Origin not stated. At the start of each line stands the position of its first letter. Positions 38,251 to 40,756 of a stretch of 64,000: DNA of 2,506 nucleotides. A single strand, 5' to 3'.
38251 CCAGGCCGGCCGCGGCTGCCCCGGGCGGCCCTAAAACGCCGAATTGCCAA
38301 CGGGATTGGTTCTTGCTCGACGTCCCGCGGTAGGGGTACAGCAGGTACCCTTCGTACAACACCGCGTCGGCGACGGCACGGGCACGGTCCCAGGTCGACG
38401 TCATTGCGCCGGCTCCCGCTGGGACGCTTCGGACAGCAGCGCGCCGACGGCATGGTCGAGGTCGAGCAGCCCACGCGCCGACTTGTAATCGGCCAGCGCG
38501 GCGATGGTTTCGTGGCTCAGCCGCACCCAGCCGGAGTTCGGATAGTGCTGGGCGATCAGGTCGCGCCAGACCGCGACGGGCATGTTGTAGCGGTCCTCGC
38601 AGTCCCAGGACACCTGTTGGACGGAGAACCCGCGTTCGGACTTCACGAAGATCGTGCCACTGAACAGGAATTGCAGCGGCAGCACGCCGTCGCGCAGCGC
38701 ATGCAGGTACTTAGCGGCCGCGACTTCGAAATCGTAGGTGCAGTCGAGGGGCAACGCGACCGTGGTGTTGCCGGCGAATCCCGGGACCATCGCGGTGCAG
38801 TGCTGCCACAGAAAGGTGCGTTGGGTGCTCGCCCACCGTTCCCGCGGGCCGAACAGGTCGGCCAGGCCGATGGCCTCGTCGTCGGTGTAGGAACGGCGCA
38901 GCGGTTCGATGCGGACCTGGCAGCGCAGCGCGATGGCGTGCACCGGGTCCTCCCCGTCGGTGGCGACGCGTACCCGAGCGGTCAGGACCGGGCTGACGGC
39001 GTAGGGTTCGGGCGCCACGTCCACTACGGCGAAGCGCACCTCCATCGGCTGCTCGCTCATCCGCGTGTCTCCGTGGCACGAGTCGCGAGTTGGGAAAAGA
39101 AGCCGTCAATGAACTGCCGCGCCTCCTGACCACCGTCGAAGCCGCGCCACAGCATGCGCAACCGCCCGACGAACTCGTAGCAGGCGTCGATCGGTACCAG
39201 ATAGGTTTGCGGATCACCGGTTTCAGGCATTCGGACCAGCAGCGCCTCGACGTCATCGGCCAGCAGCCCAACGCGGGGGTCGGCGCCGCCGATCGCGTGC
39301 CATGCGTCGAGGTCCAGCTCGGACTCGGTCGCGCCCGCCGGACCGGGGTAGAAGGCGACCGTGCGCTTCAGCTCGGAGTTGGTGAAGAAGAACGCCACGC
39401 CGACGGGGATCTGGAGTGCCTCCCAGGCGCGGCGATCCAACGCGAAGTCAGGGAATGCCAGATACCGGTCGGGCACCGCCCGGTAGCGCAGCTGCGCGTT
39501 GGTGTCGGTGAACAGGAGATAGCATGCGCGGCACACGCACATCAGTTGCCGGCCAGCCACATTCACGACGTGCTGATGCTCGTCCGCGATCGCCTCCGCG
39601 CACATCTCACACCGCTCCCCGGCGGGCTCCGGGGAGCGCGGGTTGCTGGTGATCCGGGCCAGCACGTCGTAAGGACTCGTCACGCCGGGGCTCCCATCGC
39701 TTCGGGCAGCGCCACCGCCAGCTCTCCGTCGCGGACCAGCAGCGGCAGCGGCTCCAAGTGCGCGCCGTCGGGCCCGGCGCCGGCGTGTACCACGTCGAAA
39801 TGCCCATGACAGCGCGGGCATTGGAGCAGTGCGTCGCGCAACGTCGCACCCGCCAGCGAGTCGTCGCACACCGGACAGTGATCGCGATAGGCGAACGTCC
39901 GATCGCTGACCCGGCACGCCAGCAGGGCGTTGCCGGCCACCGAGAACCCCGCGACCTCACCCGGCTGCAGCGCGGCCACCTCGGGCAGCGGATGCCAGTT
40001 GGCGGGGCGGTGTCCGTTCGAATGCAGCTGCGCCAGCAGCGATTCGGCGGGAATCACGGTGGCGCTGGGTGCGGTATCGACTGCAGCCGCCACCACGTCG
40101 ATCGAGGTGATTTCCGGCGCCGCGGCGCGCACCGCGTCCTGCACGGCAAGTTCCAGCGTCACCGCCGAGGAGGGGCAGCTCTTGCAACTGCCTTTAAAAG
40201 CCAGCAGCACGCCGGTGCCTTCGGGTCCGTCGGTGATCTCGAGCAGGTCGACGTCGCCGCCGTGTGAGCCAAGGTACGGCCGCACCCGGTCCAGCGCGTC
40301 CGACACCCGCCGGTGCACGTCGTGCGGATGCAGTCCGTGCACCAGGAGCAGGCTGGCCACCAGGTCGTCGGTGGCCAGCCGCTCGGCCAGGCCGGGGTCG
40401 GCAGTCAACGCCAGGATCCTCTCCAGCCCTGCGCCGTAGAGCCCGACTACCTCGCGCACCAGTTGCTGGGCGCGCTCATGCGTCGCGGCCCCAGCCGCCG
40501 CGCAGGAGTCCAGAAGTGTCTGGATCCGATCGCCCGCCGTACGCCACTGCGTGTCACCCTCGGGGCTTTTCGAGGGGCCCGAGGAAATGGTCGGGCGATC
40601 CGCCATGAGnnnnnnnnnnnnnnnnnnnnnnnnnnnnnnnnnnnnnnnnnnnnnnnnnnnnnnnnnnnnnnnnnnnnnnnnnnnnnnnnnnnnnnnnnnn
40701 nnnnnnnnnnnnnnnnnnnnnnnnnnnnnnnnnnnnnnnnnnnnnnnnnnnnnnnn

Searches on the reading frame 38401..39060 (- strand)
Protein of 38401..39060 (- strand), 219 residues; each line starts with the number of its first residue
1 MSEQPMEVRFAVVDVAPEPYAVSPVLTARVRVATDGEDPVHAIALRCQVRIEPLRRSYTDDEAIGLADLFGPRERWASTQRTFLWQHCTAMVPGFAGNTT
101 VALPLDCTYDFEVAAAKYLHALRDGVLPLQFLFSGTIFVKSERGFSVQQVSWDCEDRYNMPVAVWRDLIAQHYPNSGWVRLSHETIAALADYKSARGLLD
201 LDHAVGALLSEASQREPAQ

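Call 6: search_protein_families(library=pfam, proteins=[window:38401-39060:-])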
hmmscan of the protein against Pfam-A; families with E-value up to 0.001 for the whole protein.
window:38401-39060:- (219 aa): 1 family
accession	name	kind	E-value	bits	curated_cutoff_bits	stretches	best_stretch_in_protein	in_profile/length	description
PF19562.4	DUF6084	-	1.2e-94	316.2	25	1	7-215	3-211/213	Family of unknown function (DUF6084)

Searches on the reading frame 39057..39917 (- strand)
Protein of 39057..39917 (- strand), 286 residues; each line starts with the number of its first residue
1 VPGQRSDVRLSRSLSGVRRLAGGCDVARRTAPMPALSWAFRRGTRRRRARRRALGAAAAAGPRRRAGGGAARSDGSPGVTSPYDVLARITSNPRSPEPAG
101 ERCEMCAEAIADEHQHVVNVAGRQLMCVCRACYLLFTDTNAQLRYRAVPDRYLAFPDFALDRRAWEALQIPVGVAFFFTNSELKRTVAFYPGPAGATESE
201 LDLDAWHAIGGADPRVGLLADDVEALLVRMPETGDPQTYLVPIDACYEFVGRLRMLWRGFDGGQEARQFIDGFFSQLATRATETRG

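Call 6: search_protein_families(library=pfam, proteins=[window:39057-39917:-])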
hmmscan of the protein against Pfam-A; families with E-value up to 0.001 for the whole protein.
window:39057-39917:- (286 aa): 1 family
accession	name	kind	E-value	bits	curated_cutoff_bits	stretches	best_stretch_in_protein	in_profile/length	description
PF19372.4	DUF5947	-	2.4e-74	249.3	25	1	102-280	1-176/177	Family of unknown function (DUF5947)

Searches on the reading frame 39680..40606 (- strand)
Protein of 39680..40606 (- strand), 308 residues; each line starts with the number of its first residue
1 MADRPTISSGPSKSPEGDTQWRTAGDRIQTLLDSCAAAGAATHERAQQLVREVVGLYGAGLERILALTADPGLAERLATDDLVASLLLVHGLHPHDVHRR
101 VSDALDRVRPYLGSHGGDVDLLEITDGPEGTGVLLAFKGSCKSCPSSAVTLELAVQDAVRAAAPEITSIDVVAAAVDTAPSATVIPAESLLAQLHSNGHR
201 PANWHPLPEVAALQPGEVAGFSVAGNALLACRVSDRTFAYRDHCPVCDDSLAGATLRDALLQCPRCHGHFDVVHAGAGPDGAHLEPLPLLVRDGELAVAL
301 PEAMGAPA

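Call 6: search_protein_families(library=pfam, proteins=[window:39680-40606:-])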
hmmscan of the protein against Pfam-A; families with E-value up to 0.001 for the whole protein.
window:39680-40606:- (308 aa): 1 family
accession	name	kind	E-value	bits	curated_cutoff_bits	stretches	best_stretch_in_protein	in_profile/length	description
PF01106.22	NifU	-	5.4e-18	65.3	27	1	101-169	1-66/67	NifU-like domain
